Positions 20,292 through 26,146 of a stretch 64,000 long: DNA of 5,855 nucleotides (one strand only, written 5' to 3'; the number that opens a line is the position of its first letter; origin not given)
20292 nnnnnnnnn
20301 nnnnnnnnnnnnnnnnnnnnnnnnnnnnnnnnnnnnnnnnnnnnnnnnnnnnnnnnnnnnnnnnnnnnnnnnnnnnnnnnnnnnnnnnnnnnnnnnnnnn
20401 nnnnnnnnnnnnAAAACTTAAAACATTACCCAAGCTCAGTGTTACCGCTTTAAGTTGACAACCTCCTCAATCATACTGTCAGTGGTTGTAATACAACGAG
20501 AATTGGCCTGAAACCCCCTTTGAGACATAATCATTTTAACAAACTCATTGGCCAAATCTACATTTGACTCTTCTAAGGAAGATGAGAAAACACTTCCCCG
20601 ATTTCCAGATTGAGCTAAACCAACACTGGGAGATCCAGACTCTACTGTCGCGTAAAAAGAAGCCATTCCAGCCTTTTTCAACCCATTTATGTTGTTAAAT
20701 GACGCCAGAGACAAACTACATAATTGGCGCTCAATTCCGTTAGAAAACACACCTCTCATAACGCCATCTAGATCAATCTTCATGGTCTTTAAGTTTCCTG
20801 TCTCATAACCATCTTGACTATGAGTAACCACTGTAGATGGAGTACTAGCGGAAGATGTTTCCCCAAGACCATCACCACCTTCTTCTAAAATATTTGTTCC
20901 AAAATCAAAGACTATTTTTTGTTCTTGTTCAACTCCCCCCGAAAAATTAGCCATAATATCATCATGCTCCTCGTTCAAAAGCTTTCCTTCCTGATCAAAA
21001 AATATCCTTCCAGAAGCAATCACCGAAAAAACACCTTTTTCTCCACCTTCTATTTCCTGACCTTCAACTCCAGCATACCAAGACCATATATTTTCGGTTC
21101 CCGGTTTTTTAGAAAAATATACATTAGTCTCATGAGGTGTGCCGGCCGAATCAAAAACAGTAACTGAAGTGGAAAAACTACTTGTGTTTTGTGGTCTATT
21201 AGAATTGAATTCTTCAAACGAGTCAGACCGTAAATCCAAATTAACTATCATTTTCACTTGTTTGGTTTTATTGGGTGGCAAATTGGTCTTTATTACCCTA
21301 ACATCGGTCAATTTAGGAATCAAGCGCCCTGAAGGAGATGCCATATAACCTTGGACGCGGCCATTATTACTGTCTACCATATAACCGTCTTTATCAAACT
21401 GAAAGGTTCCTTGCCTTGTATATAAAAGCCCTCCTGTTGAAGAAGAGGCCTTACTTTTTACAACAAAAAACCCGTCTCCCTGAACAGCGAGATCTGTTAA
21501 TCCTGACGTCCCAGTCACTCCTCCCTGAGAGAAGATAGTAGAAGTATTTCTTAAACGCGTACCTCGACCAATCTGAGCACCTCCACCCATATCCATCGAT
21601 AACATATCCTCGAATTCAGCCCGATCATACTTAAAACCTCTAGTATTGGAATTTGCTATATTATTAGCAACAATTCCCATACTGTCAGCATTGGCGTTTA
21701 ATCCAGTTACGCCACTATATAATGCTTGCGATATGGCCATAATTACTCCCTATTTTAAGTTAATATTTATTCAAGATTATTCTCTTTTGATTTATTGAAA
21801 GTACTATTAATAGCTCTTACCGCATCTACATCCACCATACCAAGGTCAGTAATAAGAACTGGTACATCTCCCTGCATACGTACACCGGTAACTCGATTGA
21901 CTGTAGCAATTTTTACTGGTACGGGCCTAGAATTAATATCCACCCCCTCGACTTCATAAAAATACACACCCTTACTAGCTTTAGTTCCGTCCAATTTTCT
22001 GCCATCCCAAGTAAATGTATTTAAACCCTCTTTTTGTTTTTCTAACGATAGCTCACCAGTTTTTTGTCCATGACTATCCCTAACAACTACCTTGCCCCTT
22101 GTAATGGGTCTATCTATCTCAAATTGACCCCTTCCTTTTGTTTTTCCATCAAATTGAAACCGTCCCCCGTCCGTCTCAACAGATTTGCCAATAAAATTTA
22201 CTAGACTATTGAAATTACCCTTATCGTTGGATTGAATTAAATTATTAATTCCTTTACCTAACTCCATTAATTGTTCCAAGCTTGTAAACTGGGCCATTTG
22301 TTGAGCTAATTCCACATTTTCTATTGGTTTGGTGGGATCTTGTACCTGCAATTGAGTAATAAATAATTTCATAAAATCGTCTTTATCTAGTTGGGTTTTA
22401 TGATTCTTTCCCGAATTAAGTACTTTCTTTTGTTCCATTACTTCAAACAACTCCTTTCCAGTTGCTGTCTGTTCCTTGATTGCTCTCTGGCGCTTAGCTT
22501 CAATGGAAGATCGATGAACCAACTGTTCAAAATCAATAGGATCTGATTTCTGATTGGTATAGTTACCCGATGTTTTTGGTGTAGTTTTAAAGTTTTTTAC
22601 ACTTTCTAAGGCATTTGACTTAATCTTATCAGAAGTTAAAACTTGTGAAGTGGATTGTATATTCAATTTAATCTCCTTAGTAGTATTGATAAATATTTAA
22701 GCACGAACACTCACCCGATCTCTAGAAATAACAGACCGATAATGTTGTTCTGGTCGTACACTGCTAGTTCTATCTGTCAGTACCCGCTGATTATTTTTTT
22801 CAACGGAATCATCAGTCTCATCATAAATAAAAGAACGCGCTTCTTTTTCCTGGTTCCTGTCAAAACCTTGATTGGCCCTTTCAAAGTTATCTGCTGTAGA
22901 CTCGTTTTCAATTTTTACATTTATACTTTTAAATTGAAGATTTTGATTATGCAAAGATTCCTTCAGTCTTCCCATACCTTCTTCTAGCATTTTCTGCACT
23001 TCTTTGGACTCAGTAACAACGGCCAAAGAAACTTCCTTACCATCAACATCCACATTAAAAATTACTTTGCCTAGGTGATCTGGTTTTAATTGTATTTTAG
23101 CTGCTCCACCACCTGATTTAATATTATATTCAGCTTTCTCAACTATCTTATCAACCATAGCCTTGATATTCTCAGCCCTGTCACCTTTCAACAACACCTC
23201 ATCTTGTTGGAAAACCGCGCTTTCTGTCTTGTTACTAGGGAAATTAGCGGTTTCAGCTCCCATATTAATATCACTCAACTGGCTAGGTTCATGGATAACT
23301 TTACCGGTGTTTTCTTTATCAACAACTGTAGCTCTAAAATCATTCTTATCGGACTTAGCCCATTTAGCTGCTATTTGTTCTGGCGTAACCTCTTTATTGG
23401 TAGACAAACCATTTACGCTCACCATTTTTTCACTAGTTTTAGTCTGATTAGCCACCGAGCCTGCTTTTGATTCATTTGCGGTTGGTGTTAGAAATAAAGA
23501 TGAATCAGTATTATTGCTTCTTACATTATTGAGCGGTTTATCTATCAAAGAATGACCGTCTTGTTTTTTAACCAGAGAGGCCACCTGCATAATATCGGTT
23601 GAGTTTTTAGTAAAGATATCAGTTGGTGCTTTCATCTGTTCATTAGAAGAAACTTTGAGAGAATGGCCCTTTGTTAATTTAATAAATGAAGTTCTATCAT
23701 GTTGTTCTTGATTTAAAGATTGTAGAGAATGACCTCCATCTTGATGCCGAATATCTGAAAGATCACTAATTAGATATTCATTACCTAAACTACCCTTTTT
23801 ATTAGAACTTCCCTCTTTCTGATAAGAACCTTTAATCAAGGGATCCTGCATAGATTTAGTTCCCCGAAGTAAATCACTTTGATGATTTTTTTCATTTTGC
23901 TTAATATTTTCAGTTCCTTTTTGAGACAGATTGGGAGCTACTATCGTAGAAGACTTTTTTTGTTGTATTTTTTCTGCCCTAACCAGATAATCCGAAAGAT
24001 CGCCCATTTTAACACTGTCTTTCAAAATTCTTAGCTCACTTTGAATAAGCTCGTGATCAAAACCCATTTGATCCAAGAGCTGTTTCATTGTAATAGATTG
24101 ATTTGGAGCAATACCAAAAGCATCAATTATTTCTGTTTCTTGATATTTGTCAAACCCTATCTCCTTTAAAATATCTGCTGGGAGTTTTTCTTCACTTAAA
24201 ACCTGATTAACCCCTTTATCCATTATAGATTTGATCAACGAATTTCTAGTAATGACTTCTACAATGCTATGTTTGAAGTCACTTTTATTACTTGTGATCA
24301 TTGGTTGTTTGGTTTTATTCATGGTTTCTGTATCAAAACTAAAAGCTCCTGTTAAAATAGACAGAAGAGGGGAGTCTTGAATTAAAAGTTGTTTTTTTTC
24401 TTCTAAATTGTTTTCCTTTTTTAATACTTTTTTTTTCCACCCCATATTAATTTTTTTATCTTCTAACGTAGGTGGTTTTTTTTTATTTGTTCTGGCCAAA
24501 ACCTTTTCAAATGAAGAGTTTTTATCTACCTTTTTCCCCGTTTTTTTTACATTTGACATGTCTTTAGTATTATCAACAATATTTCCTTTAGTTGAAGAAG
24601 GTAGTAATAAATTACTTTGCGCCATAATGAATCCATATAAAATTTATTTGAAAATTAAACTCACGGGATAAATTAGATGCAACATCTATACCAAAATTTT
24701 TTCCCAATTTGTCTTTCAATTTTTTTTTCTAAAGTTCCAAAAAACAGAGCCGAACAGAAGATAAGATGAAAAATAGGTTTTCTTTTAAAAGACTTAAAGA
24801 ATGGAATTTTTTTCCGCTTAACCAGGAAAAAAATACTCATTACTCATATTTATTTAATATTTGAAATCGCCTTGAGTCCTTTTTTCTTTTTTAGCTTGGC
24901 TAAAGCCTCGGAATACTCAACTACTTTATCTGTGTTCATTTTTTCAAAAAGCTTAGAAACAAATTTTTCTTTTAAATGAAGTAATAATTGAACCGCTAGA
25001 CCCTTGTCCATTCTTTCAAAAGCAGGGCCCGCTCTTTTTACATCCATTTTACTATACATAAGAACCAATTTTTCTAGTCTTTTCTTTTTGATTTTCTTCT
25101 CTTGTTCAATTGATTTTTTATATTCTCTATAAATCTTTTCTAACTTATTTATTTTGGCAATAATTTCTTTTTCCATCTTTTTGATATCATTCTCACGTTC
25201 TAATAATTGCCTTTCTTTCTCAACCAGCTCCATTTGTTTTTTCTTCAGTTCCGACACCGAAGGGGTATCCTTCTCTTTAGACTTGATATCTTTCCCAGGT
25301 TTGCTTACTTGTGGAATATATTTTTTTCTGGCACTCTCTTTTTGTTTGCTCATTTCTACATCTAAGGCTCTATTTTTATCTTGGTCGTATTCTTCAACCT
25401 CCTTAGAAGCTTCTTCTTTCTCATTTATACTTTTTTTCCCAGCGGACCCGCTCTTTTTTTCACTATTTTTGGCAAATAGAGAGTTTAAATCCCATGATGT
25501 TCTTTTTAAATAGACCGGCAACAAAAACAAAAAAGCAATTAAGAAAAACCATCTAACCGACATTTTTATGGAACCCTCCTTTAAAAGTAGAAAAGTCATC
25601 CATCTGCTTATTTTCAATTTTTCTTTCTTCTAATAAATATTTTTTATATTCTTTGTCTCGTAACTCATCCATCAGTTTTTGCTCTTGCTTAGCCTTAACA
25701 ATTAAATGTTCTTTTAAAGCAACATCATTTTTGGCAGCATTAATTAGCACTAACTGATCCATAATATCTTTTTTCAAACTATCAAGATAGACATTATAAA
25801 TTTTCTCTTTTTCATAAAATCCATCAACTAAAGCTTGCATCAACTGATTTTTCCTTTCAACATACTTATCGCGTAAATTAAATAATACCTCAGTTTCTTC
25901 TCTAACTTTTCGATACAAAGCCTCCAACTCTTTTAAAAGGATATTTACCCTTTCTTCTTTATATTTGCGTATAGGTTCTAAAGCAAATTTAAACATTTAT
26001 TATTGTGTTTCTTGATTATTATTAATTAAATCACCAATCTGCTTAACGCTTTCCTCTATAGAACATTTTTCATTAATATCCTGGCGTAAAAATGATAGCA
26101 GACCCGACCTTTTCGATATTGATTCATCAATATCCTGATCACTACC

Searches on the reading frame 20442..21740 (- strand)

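Call 16: search_protein_families(library=ncbifam, proteins=[window:20442-21740:-], max_evalue=0.00001)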
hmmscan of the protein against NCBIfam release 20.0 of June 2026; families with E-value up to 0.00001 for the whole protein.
window:20442-21740:- (432 aa): 24 families
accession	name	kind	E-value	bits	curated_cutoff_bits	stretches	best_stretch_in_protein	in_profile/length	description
NF004238.1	PRK05682.1-1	equivalog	2.6e-99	333.3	400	1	9-431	5-414/414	flagellar hook protein FlgE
NF004241.1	PRK05682.1-5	equivalog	1.3e-87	294.8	469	1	5-432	3-446/446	flagellar hook protein FlgE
TIGR03506.1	FlgEFG_subfam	subfamily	1.9e-86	291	70.25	1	6-413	2-351/351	flagellar hook-basal body complex protein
TIGR02489.1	flgE_epsilon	equivalog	7e-74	249.6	412.85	2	186-431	480-718/719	flagellar hook protein FlgE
NF004242.0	PRK05682.2-1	equivalog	2.5e-70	237.4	365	1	1-432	1-422/422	flagellar hook protein FlgE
NF004240.1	PRK05682.1-4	equivalog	1.2e-68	232.5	472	1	11-429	7-441/443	flagellar hook protein FlgE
NF005286.1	PRK06803.1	equivalog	4.3e-65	220.4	467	1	10-429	6-400/402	flagellar hook protein FlgE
NF004243.1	PRK05682.2-2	equivalog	9.2e-62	209.4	801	1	1-432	1-420/420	flagellar hook protein FlgE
NF040922.1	flgE_Caulobact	equivalog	1e-52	179.9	750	2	273-432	354-505/505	flagellar hook protein FlgE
NF009278.1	PRK12636.1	equivalog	2.5e-52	178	350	2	317-432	148-263/263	flagellar basal body rod protein FlgG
TIGR02490.1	flgF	equivalog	6.2e-46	156.7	178.5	1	7-411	1-218/218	flagellar basal-body rod protein FlgF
TIGR02488.1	flgG_G_neg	equivalog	6.2e-45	153.7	252.75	2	6-137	1-142/259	flagellar basal-body rod protein FlgG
NF009279.0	PRK12637.1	equivalog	1.4e-43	149.3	663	2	185-430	238-472/473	flagellar hook protein FlgE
NF009456.0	PRK12816.1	equivalog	6.2e-37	127.7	416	2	5-136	3-143/264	flagellar basal body rod protein FlgG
NF004495.0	PRK05841.1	equivalog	8e-28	97.3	857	1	248-432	403-603/603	flagellar hook protein FlgE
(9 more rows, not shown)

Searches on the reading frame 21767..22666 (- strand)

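Call 51: search_protein_families(library=pfam, proteins=[window:21767-22666:-], max_evalue=0.0001)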
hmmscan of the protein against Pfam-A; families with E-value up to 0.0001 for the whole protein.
window:21767-22666:- (299 aa): 2 families
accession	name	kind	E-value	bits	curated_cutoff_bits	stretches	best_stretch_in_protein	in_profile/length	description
PF03963.19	FlgD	-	5.8e-18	65.3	27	1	76-140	9-73/75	Flagellar hook capping protein - N-terminal region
PF13860.13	FlgD_ig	-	1e-14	54.7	27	1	170-241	4-75/79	FlgD Ig-like domain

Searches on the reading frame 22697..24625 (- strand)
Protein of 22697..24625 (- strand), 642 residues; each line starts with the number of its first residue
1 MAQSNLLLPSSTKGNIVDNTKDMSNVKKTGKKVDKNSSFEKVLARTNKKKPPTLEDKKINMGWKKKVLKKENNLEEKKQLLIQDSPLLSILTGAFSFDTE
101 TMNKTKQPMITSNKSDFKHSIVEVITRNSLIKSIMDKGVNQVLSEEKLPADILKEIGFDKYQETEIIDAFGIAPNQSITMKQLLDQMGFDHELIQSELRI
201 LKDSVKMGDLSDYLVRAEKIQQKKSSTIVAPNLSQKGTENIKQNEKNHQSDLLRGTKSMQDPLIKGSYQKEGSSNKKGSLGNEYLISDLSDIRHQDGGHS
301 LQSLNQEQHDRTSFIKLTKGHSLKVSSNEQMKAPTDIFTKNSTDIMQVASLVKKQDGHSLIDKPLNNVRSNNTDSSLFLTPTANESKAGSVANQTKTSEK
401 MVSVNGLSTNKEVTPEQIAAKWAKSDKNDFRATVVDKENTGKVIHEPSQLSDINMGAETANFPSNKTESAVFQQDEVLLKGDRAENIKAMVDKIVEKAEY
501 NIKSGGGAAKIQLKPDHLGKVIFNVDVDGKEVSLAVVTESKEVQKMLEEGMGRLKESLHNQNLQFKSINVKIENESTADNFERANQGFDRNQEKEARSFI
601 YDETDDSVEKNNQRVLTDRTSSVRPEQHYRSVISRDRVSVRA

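Call 4: search_protein_families(library=pfam, proteins=[window:22697-24625:-], max_evalue=0.01)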
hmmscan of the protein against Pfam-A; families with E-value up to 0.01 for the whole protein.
window:22697-24625:- (642 aa): 1 family
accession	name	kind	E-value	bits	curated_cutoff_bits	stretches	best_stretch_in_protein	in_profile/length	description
PF02120.21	Flg_hook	-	1.4e-16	60.5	29.8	1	497-577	3-83/85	Flagellar hook-length control protein FliK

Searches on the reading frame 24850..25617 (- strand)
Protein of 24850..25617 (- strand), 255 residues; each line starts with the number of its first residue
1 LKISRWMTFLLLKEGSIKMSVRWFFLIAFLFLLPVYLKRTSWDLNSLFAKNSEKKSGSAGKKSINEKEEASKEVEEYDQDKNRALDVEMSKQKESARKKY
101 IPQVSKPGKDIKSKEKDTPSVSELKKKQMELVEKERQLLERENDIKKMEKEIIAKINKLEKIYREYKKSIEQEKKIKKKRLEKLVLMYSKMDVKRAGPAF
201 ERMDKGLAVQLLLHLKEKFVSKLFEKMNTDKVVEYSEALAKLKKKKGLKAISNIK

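Call 4: search_protein_families(library=pfam, proteins=[window:24850-25617:-], max_evalue=0.01)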
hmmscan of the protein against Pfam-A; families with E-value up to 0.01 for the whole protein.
window:24850-25617:- (255 aa): 1 family
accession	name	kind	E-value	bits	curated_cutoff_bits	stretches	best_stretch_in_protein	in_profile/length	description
PF03448.22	MgtE_N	-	4.4e-05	24.4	25.9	1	183-251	17-85/102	MgtE intracellular N domain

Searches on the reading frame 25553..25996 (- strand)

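Call 4: search_protein_families(library=pfam, proteins=[window:25553-25996:-], max_evalue=0.01)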
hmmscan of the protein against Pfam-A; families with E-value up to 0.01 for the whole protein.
window:25553-25996:- (147 aa): 1 family
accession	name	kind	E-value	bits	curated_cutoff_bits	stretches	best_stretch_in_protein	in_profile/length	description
PF02050.21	FliJ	-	6.7e-11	42.9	28.4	1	22-138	5-121/123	Flagellar FliJ protein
